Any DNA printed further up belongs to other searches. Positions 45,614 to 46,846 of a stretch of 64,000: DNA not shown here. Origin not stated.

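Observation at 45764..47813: C5-cytosine methyltransferase coupled to an MT-A70-like protein with an ablated DPPW motif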

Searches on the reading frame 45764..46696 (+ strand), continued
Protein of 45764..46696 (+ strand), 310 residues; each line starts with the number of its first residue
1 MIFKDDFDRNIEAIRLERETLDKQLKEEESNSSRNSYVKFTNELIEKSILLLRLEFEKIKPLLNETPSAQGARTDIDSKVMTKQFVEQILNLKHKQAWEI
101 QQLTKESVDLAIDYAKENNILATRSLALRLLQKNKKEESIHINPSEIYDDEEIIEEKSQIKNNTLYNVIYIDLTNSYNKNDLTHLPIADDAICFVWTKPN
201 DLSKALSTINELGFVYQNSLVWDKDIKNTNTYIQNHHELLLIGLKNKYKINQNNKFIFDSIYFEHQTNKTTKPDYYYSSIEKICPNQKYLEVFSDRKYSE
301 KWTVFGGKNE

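Call 30: find_encoding_contigs(protein=P0048, flank=8000, max_places=2)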
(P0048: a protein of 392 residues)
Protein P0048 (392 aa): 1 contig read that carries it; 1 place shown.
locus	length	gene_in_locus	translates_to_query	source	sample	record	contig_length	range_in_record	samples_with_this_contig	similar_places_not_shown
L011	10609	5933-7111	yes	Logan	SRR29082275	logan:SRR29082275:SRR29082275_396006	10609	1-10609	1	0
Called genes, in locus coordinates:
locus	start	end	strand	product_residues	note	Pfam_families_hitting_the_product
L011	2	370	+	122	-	?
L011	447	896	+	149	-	PF11149:DUF2924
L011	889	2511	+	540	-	PF00239:Resolvase, PF07508:Recombinase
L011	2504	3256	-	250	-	-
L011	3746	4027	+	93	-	-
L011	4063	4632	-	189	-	PF26406:DUF8104 (weak)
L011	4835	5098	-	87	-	-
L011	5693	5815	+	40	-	-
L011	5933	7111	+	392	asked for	-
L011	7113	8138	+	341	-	PF00145:DNA_methylase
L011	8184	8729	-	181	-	-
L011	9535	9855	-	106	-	PF12599:DUF3768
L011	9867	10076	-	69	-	-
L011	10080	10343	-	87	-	-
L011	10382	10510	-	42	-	-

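Call 37: find_encoding_contigs(protein=P0020, flank=6000, max_places=2)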
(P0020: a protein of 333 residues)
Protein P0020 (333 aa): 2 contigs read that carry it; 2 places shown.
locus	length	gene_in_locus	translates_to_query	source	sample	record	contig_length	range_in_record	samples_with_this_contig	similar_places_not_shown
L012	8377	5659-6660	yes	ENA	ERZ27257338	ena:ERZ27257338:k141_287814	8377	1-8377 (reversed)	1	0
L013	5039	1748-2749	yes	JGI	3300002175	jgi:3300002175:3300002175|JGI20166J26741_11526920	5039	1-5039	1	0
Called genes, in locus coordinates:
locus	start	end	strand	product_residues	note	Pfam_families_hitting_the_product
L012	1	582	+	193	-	?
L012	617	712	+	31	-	-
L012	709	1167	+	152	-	-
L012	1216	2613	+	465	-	PF01145:Band_7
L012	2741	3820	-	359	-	PF01625:PMSR, PF01641:SelR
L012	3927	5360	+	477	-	PF13026:DUF3887, PF01738:DLH (faint), PF20434:BD-FAE (faint), PF12697:Abhydrolase_6 (weak), PF00326:Peptidase_S9 (weak), PF12146:Hydrolase_4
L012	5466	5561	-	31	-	-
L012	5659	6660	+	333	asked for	PF05063:MT-A70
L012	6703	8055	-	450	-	PF04542:Sigma70_r2, PF04545:Sigma70_r4, PF08281:Sigma70_r4_2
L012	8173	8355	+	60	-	-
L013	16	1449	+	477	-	PF13026:DUF3887, PF01738:DLH (faint), PF20434:BD-FAE (faint), PF12697:Abhydrolase_6 (weak), PF00326:Peptidase_S9 (weak), PF12146:Hydrolase_4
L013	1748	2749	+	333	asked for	PF05063:MT-A70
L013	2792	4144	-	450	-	PF04542:Sigma70_r2, PF04545:Sigma70_r4, PF08281:Sigma70_r4_2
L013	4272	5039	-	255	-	?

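Call 38: find_encoding_contigs(protein=P0031, flank=6000, max_places=2)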
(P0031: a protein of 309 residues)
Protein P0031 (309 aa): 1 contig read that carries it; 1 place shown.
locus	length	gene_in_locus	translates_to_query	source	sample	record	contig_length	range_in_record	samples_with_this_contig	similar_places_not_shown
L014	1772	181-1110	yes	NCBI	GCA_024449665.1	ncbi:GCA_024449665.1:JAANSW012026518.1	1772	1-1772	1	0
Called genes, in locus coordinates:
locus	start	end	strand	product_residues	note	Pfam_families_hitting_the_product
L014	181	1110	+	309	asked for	PF05063:MT-A70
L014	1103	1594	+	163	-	-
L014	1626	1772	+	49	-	?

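Call 39: find_encoding_contigs(protein=P0036, flank=6000, max_places=2)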
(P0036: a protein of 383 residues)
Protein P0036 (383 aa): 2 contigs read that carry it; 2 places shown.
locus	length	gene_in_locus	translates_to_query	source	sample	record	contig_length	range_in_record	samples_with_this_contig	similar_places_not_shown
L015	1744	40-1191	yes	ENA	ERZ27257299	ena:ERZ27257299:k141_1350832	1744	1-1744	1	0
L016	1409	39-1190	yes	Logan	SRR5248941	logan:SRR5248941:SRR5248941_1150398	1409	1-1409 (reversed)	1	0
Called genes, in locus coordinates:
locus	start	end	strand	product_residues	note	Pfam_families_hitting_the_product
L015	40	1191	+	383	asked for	PF05063:MT-A70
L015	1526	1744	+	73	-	?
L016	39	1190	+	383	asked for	PF05063:MT-A70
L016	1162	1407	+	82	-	?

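Call 47: search_dna_similar(query=window:45764-46696:+, collection=plasmids, mode=protein, max_evalue=0.00001, max_rows=25)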
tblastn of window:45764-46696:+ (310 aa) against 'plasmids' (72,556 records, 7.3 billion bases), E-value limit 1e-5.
Records with a match: 5; places in all: 6; records where one place covers at least 80% of the query: 0.
Best place of each record, by identity: <60% 5.
By first word of the organism name: Candidatus 2; Mycobacteroides 1; Roseomonas 1; Sinorhizobium 1.
By predicted mobility (MOB-suite, as given by PLSDB): non-mobilizable 4; mobilizable 1.
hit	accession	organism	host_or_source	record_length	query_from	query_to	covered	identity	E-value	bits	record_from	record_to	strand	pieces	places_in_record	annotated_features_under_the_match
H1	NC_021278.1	Mycobacteroides abscessus subsp. bolletii 50594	-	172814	166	306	45%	28.4%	2e-7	60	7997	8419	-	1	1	MT-A70 family methyltransferase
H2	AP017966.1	Candidatus Megaera polyxenophila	-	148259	172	306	44%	29.5%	2e-8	63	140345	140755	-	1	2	S-adenosylmethionine-binding protein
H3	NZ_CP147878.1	Roseomonas mucosa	cell culture,Styx glacier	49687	175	310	44%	27.3%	8e-8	61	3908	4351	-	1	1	MT-A70 family methyltransferase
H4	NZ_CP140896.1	Sinorhizobium medicae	Medicago lupulina,whole organism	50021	186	306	39%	30.6%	7e-14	79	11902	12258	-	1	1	MT-A70 family methyltransferase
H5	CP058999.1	Candidatus Fermentimicrarchaeum limneticum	freshwater sediment ...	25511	185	306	39%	29.5%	9e-8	61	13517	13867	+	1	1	ParB-like plasmid partitioning system protein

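Call 48: search_dna_similar(query=window:45764-46696:+, collection=phages, mode=protein, max_evalue=0.00001, max_rows=25)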
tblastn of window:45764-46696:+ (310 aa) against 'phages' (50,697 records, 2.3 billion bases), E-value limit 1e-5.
Records with a match: 6; places in all: 6; records where one place covers at least 80% of the query: 0.
Best place of each record, by identity: <60% 6.
By first word of the organism name: Polaribacter 3; Halorubrum 2; Bradyrhizobium 1.
By host as written in the record: Polaribacter sp. R2A056_3_33 3; Halorubrum sp. 2; Bradyrhizobium elkanii USDA 76 1.
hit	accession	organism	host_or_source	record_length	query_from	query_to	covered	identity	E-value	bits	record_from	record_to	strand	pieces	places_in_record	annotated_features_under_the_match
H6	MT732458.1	Polaribacter phage Danklef_1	Polaribacter sp. R2A056_3_33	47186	135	306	55%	27.8%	4e-8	61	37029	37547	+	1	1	adenine-specific DNA methylase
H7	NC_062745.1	Polaribacter phage Danklef_1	Polaribacter sp. R2A056_3_33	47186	135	306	55%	27.8%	4e-8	61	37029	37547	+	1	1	DNA methyltransferase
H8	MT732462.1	Polaribacter phage Danklef_5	Polaribacter sp. R2A056_3_33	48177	135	306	55%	27.8%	4e-8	61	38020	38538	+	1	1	adenine-specific DNA methylase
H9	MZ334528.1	Halorubrum tailed virus 28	Halorubrum sp.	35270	166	306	45%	26.1%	2e-10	67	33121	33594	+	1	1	N6-adenine methyltransferase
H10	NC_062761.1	Halorubrum tailed virus 28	Halorubrum sp.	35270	166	306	45%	26.1%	2e-10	67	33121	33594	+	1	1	DNA methyltransferase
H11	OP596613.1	Bradyrhizobium phage ppBeUSDA76-1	Bradyrhizobium elkanii USDA 76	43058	187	306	39%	29.4%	2e-8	61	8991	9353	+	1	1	hypothetical protein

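Call 49: predict_structure(alignment_id=A2)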
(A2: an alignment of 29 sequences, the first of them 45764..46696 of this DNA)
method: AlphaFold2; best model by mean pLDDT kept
length: 310 residues; sequences in the alignment: 29
mean_pLDDT: 79.6   pTM: 0.48
mean pLDDT of the five models: 79.6, 78.6, 75.0, 74.5, 72.6
residues with pLDDT >= 90: 116; 70-90: 117; 50-70: 52; < 50: 25
segments of 3 or more residues with pLDDT < 50: 1-3, 143-160
pLDDT, mean of each block of 10 residues (from residue 1): 59 73 71 80 89 92 76 52 70 86 96 94 94 82 46 40 85 85 91 95 95 96 72 76 92 79 68 83 92 85 72
secondary structure, 60 per line:
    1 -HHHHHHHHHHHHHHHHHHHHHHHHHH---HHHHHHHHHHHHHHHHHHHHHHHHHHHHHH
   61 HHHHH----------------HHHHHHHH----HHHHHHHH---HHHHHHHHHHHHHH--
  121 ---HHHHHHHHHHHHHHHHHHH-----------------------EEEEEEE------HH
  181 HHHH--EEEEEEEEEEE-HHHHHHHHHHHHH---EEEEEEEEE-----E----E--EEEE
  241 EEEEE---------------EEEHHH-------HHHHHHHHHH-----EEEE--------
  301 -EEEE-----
elements in order: H2-27 H31-65 H82-89 H94-101 H105-118 H124-142 E166-172 H179-184 E187-197 H199-211 E215-223 E237-245 E261-263 H274-283 E289-292 E302-305

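Call 52: fold_search(model_id=the predicted structure, library=pdb)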
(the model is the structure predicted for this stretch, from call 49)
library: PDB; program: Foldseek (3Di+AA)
matches with E <= 10: 682; with E <= 0.001: 182
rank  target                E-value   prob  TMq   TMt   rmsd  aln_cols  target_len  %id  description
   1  8xyx_A                3.4e-12  1.00  0.40  0.54  12.0       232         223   19  Cryo-EM structure of SAM-bound Tetrahymena DNA methyltransferase complex MTA1c (D209A) (released 2025-07-23)
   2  7f4p_A                4.9e-12  1.00  0.39  0.54   4.2       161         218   23  Crystal structure of SAM-bound MTA1-p2 complex (released 2022-06-15)
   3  9vu6_A                6.7e-12  1.00  0.38  0.50  12.6       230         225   20  Cryo-EM structure of unmethylated DNA-bound Tetrahymena DNA methyltransferase complex MTA1c (MTA9-B) (released 2025-11-05)
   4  8xyl_A                8.6e-12  1.00  0.40  0.53  12.5       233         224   20  Cryo-EM structure of Tetrahymena DNA methyltransferase complex MTA1c (released 2025-07-23)
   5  9u92_A                1.7e-11  1.00  0.39  0.52  12.6       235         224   18  Cryo-EM structure of Tetrahymena DNA methyltransferase complex MTA1c (released 2025-11-05)
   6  5tey_A                1.9e-11  1.00  0.37  0.54   4.5       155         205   19  Human METTL3-METTL14 complex (released 2016-11-23)
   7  7f4s_C                2.0e-11  1.00  0.40  0.66   4.4       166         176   23  Crystal structure of TthMTA1-PteMTA9 complex (released 2022-06-15)
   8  7f4s_A                2.3e-11  1.00  0.40  0.66   4.6       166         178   23  Crystal structure of TthMTA1-PteMTA9 complex (released 2022-06-15)
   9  7yi8_B                2.8e-11  1.00  0.40  0.53   4.5       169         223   23  Cryo-EM structure of SAH-bound MTA1-MTA9-p1-p2 complex (released 2023-01-18)
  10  7rx7_A                4.6e-11  1.00  0.38  0.56   4.6       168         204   18  Structure of METTL3-METTL14(R298P) mutant methyltransferase complex (released 2022-11-09)
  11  9o6k_B                4.9e-11  1.00  0.37  0.48  13.5       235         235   19  Cryo-EM structure of AMT1-AMT7-AMTP1-AMTP2 complex (released 2025-08-13)
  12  7nhi_A                5.5e-11  1.00  0.37  0.55   4.5       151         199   18  Crystal structure of the human METTL3-METTL14 complex with compound UOZ004 (released 2021-09-01)
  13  9u9e_A                5.5e-11  1.00  0.39  0.49  12.7       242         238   18  Cryo-EM structure of hemimethylated DNA-bound Tetrahymena DNA methyltransferase complex MTA1c (released 2025-11-05)
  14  5l6d_A                6.6e-11  1.00  0.38  0.56   4.8       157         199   18  Crystal structure of the human METTL3-METTL14 complex bound to SAH (released 2016-10-12)
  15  7f4q_A                8.0e-11  1.00  0.39  0.55   4.4       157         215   24  Crystal structure of SAH-bound MTA1-p2 complex (released 2022-06-15)
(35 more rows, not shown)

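Call 56: search_protein_families(library=padloc, proteins=[window:45764-46696:+], max_evalue=0.01)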
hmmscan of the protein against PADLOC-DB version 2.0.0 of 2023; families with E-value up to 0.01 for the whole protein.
window:45764-46696:+ (310 aa): 2 families
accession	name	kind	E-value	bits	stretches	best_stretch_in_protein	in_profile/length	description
PDLC03262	MTase_II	-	2e-17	61.6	1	136-307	9-178/204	Type II methyltransferase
PDLC03221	MTase_II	-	2e-06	25.4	1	188-308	67-191/272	Type II methyltransferase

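Call 57: search_protein_families(library=phrogs, proteins=[window:45764-46696:+], max_evalue=0.01)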
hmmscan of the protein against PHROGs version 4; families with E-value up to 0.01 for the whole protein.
window:45764-46696:+ (310 aa): 3 families
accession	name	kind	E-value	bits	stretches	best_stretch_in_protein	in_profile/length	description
phrog_21315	-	unknown function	2.7e-18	67.1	1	183-307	283-405/415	-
phrog_359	-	other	2e-13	51.5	1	186-306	160-291/329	DNA methyltransferase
phrog_10837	-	unknown function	8.7e-05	23.5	1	196-309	2-122/139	-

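Call 63: search_protein_families(library=pfam, proteins=[P0011, P0048, P0083, P0119, P0045, P0160], max_evalue=1)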
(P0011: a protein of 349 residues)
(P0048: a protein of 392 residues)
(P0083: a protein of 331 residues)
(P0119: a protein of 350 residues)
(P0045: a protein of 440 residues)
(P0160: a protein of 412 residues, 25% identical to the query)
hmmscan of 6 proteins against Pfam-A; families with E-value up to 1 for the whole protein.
P0011 (349 aa): 2 families
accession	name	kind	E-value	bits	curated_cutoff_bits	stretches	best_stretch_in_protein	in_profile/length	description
PF05063.20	MT-A70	-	1.6e-10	41.6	23.9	1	216-339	34-167/172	MT-A70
PF21178.2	Itf52_C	-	0.0058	16.7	27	1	40-75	16-50/51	Intraflagellar transport protein 52, C-terminal domain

P0048 (392 aa): 1 family
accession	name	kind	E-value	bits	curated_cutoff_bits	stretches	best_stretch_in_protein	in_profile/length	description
PF16554.10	OAM_dimer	-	0.18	12.7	25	0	92-141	25-74/78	Dimerisation domain of d-ornithine 4,5-aminomutase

P0083 (331 aa): 2 families
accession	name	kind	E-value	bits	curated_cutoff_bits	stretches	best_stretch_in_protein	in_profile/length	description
PF05063.20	MT-A70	-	8.9e-19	68.5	23.9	1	163-327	1-172/172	MT-A70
PF18075.7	FtsX_ECD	-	0.27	12.3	23.5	1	11-53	14-58/96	FtsX extracellular domain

P0119 (350 aa): 3 families
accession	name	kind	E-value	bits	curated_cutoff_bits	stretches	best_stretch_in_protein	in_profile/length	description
PF05063.20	MT-A70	-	7.2e-22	78.6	23.9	1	189-348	1-172/172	MT-A70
PF01170.24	UPF0020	-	0.029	14.5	22.3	1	138-215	70-146/197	RMKL-like, methyltransferase domain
PF15745.10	AP1AR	-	0.27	11.2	27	1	91-177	33-114/276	AP-1 complex-associated regulatory protein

P0045 (440 aa): 7 families
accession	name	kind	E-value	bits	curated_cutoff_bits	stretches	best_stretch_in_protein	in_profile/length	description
PF00145.23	DNA_methylase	-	1.5e-23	84.2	22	1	346-438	2-92/324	C-5 cytosine-specific DNA methylase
PF05063.20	MT-A70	-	3e-20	73.3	23.9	1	173-333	1-172/172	MT-A70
PF09445.16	Methyltransf_15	-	1.2e-05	25.4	22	1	346-419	3-81/165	RNA cap guanine-N2 methyltransferase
PF03602.21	Cons_hypoth95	-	0.0024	18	24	1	343-418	41-122/182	Conserved hypothetical protein 95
PF05175.20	MTS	-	0.014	15.5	23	1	343-422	31-111/170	Methyltransferase small domain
PF07555.19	NAGidase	-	0.063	13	25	1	195-240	47-84/295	beta-N-acetylglucosaminidase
PF02086.21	MethyltransfD12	-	0.15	12.2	22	0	343-369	20-46/253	D12 class N6 adenine-specific DNA methyltransferase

P0160 (412 aa): 2 families
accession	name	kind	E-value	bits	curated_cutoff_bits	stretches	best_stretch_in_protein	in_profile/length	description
PF05063.20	MT-A70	-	0.009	16.4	23.9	1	278-349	33-111/172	MT-A70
PF13847.12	Methyltransf_31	-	0.18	11.9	27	0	127-163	84-123/145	Methyltransferase domain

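Call 65: find_encoding_contigs(protein=P0045, flank=6000, max_places=3)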
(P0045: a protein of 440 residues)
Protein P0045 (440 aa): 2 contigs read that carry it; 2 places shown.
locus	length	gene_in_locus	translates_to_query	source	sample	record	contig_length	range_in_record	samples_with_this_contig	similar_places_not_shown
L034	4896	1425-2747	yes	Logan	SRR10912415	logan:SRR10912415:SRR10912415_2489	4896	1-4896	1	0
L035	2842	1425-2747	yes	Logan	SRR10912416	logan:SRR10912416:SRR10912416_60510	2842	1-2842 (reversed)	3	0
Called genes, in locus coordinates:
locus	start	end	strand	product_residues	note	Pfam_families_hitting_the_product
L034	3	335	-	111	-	?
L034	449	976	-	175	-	-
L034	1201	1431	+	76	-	-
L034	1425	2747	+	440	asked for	PF09445:Methyltransf_15 (faint), PF05063:MT-A70, PF00145:DNA_methylase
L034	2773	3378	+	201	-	PF00145:DNA_methylase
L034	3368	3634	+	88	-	-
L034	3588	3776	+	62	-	-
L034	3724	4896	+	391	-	?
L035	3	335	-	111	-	?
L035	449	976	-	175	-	-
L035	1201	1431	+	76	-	-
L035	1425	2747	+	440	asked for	PF09445:Methyltransf_15 (faint), PF05063:MT-A70, PF00145:DNA_methylase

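Call 85: search_protein_families(library=pfam, proteins=[L005:10589-11176:+, L005:11394-12344:-, L001:18300-19430:-], max_evalue=1)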
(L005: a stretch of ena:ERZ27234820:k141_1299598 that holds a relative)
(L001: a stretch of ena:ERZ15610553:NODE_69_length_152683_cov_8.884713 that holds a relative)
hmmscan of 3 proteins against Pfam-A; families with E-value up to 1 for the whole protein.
L005:10589-11176:+ (195 aa): 1 family
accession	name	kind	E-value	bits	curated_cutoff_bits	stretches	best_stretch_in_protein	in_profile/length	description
PF23343.2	REP_ORF2-G2P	-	0.029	15.1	27.8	1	54-116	20-61/99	Replication-associated protein ORF2/G2P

L005:11394-12344:- (316 aa): 1 family
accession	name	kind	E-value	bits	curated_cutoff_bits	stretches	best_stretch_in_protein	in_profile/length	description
PF08282.18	Hydrolase_3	-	0.0053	17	20.9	1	193-302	75-184/255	haloacid dehalogenase-like hydrolase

L001:18300-19430:- (376 aa): 0 families
